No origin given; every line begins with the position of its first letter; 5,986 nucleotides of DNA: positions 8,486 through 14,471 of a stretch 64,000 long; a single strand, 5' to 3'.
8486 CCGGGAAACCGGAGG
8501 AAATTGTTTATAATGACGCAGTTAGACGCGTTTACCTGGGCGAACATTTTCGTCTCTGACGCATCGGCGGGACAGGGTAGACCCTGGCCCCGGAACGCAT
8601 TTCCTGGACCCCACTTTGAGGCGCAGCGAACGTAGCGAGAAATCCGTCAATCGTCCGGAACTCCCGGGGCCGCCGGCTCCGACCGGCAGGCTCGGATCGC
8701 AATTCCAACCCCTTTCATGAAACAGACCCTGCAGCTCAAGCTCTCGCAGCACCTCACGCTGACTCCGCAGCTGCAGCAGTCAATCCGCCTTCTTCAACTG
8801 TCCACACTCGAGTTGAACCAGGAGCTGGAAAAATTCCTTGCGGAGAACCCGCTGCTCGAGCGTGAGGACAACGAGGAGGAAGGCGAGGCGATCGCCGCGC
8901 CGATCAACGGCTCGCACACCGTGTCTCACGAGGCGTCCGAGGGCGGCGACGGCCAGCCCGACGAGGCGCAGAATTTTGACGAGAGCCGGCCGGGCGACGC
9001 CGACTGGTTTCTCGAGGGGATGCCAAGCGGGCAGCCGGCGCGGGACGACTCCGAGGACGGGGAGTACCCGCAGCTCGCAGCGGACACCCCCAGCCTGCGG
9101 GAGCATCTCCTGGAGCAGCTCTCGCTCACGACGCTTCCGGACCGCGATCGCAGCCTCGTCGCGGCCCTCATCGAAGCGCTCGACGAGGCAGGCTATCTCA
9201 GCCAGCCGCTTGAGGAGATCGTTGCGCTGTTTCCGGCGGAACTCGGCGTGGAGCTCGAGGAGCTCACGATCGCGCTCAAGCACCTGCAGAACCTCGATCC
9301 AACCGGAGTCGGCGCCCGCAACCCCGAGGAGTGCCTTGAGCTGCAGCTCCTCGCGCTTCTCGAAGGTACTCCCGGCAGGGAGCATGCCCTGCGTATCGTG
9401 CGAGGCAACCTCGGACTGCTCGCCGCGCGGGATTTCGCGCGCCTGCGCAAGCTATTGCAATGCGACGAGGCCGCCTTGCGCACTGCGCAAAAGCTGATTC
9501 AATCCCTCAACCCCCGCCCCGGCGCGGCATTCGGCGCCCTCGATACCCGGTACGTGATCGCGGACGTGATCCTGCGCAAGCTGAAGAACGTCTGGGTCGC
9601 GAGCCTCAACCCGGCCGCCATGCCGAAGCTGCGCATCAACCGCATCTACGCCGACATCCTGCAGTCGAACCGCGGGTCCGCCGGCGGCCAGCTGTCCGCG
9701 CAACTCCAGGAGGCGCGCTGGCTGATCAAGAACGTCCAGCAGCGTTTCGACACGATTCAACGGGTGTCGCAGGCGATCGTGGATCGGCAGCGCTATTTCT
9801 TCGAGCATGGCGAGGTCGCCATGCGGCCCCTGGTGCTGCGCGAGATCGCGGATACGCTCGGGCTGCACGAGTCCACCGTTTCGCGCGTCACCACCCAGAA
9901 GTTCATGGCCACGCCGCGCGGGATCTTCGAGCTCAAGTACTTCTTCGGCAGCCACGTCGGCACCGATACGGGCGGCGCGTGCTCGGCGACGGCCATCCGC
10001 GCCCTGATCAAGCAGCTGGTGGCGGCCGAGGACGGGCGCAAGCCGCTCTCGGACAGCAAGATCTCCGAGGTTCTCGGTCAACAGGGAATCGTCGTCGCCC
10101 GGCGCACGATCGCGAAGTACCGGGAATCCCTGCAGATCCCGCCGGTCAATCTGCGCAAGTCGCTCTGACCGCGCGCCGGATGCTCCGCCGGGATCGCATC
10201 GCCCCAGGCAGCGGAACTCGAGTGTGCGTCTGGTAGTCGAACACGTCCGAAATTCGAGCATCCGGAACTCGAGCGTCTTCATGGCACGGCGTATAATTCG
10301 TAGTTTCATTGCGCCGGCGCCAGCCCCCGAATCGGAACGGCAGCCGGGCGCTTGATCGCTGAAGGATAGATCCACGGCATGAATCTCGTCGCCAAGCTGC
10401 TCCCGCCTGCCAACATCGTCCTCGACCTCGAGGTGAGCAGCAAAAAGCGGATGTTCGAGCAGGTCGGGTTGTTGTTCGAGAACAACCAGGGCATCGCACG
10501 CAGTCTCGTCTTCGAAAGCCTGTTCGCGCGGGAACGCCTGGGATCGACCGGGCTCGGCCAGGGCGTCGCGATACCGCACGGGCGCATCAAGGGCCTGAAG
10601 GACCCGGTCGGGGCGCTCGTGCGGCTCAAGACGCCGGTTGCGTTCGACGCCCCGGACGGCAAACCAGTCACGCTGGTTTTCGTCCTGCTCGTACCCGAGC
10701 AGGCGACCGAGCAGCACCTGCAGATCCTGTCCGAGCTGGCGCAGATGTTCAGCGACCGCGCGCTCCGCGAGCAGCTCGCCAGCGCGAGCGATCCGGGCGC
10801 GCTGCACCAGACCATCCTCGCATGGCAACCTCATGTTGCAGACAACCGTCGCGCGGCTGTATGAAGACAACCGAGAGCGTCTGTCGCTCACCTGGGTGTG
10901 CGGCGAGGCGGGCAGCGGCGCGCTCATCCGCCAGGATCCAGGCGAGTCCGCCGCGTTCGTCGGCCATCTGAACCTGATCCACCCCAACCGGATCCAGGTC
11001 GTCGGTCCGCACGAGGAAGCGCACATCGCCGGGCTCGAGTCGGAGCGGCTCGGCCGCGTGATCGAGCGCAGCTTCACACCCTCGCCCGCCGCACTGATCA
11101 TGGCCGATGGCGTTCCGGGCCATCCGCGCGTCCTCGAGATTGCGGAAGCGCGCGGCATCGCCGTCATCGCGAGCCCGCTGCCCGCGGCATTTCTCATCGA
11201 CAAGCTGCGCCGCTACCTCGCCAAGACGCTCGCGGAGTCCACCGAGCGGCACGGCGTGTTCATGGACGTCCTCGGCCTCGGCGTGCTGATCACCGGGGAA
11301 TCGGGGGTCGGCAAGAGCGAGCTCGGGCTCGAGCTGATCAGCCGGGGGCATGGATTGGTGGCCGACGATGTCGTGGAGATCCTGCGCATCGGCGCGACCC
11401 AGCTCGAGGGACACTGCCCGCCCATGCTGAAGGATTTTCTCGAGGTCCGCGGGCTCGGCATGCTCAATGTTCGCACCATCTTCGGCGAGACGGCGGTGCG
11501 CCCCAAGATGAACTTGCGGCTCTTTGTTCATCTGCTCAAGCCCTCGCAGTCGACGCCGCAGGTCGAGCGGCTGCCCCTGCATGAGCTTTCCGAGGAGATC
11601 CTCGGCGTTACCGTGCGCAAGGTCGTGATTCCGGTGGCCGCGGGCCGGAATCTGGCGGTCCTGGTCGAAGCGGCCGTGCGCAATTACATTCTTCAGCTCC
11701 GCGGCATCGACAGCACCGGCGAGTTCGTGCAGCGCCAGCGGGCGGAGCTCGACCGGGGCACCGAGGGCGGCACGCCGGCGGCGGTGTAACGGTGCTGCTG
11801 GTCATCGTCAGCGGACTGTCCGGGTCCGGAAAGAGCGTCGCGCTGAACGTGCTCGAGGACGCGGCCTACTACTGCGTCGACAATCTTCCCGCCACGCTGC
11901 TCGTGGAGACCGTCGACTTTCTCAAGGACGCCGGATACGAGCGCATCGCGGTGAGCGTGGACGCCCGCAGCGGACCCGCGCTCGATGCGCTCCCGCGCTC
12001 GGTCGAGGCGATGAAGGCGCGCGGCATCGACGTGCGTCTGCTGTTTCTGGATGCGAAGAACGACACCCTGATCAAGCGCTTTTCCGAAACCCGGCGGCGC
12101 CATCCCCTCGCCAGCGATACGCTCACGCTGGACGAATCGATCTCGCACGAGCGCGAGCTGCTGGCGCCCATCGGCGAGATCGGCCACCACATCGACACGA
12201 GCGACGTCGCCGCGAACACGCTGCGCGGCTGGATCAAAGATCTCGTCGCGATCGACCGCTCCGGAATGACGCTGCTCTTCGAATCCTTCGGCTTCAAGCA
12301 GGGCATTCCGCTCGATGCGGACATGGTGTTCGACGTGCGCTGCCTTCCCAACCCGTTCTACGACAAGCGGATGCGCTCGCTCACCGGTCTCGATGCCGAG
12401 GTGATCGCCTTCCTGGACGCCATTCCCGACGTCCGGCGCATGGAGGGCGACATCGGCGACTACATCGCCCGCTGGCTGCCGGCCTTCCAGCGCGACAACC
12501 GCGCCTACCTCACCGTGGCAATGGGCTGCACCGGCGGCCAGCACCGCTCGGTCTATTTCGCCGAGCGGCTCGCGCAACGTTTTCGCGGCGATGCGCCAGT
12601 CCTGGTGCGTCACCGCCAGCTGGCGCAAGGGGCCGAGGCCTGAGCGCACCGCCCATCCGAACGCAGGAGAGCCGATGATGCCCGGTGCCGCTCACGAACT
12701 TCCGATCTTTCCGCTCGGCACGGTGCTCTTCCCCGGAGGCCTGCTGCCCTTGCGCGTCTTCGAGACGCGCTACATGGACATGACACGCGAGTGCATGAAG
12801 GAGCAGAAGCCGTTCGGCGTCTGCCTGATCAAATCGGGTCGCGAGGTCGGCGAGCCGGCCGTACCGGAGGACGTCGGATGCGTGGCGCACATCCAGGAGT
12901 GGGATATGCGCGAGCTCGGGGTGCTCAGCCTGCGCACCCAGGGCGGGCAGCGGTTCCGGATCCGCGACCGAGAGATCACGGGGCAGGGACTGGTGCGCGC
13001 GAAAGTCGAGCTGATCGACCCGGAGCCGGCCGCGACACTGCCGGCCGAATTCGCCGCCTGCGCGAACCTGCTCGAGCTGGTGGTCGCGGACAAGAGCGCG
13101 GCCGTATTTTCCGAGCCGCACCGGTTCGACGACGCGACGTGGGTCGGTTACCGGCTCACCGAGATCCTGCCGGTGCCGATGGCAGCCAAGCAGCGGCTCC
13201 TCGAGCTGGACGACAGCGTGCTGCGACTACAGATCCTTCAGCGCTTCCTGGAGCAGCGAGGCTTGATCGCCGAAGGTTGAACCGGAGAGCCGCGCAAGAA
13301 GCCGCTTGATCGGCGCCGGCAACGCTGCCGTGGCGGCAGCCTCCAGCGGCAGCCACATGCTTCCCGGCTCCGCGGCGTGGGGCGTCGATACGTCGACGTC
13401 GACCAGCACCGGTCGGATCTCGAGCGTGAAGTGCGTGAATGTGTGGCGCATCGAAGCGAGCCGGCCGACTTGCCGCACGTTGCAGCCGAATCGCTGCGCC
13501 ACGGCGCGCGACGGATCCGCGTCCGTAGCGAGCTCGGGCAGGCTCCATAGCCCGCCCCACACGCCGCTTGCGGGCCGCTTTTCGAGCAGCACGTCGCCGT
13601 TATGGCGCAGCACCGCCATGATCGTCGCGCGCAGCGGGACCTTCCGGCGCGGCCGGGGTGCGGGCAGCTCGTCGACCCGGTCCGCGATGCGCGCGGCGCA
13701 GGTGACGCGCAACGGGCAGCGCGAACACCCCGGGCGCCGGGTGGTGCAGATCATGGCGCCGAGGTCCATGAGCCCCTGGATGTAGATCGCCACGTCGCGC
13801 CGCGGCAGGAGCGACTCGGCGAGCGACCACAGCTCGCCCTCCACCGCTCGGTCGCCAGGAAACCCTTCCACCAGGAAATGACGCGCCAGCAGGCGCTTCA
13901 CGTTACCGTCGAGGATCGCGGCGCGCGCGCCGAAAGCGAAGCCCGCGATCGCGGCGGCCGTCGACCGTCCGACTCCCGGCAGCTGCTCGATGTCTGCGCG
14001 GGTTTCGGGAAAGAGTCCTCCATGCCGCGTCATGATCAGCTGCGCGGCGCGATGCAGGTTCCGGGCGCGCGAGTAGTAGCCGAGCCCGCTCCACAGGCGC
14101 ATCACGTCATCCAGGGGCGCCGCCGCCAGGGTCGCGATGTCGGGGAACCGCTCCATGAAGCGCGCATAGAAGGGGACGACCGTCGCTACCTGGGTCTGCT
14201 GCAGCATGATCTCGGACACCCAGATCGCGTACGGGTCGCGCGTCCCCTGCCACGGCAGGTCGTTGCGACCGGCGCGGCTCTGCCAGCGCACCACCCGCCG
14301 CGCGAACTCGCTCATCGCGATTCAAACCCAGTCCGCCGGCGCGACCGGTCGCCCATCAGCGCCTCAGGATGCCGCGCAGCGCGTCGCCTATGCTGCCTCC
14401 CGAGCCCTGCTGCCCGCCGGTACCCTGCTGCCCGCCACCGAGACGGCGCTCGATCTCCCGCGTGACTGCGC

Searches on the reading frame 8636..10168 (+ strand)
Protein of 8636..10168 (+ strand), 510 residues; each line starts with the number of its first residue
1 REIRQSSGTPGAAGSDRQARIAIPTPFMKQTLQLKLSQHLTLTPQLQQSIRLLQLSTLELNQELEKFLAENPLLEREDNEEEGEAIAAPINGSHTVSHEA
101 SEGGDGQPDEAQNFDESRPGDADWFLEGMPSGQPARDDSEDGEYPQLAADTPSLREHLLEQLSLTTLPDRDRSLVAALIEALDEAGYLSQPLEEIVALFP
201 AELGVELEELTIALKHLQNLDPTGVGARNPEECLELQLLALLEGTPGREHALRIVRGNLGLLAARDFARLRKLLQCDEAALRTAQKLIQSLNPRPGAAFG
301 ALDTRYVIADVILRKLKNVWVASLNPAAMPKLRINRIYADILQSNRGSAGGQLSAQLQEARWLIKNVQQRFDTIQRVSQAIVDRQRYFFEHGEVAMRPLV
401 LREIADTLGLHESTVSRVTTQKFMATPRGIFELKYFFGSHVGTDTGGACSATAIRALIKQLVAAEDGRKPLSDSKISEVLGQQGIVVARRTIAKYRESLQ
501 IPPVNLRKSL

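Call 33: search_protein_families(library=pfam, proteins=[window:8636-10168:+], max_evalue=0.0001)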
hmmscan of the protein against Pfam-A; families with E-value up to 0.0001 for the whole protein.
window:8636-10168:+ (510 aa): 3 families
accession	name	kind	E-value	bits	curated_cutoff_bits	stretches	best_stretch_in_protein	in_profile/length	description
PF04552.19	Sigma54_DBD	-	1.9e-64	216.7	22.8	1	353-508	4-159/160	Sigma-54, DNA binding domain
PF04963.19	Sigma54_CBD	-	5.9e-55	186.3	22.9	1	145-338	3-185/185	Sigma-54 factor, core binding domain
PF00309.25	Sigma54_AID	-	1.2e-16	60.7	23.8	1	32-75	2-45/46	Sigma-54 factor, Activator interacting domain (AID)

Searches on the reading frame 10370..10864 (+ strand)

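Call 33: search_protein_families(library=pfam, proteins=[window:10370-10864:+], max_evalue=0.0001)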
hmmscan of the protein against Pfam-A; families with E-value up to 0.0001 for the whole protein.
window:10370-10864:+ (164 aa): 2 families
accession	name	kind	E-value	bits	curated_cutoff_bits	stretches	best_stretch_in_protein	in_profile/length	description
PF00359.27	PTS_EIIA_2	-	5.8e-36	124.1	27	1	10-150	2-142/144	Phosphoenolpyruvate-dependent sugar phosphotransferase system, EIIA 2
PF07565.18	Band_3_cyto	-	7.8e-06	26.2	34.3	1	71-146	197-274/294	Band 3 cytoplasmic domain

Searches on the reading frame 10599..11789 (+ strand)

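Call 33: search_protein_families(library=pfam, proteins=[window:10599-11789:+], max_evalue=0.0001)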
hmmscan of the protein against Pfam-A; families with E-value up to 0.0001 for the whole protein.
window:10599-11789:+ (396 aa): 2 families
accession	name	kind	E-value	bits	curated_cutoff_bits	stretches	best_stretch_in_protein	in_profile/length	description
PF07475.17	Hpr_kinase_C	-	3.6e-64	215.8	33.3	1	210-379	2-170/171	HPr Serine kinase C-terminal domain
PF02603.21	Hpr_kinase_N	-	2.8e-14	53.6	24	1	83-207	2-125/125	HPr Serine kinase N terminus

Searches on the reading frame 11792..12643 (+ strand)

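Call 33: search_protein_families(library=pfam, proteins=[window:11792-12643:+], max_evalue=0.0001)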
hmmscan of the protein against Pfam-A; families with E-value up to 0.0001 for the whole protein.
window:11792-12643:+ (283 aa): 2 families
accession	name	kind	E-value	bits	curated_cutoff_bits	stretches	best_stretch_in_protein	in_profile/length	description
PF22740.1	PapZ_C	-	1.2e-42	145.4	27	1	159-277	1-120/121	RapZ C-terminal domain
PF03668.21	RapZ-like_N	-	1.8e-42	145.2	25.4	1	1-152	1-154/158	RapZ-like N-terminal domain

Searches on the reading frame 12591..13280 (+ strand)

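Call 33: search_protein_families(library=pfam, proteins=[window:12591-13280:+], max_evalue=0.0001)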
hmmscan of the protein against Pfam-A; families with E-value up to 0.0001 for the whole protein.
window:12591-13280:+ (229 aa): 1 family
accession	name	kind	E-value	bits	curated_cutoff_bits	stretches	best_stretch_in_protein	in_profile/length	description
PF02190.22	LON_substr_bdg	-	1.3e-26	94.2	28.7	1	36-221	1-199/200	ATP-dependent protease La (LON) substrate-binding domain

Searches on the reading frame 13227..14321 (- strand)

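Call 33: search_protein_families(library=pfam, proteins=[window:13227-14321:-], max_evalue=0.0001)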
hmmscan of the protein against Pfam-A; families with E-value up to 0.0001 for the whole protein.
window:13227-14321:- (364 aa): 3 families
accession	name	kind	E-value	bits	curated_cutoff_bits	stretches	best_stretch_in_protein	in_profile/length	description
PF14815.12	NUDIX_4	-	3.4e-24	85.3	35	1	235-343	3-112/113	NUDIX domain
PF00730.31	HhH-GPD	-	1.7e-22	80.3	26.2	1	35-168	1-106/108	HhH-GPD superfamily base excision DNA repair protein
PF00633.29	HHH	-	1.1e-07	31.8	24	1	99-127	1-29/30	Helix-hairpin-helix motif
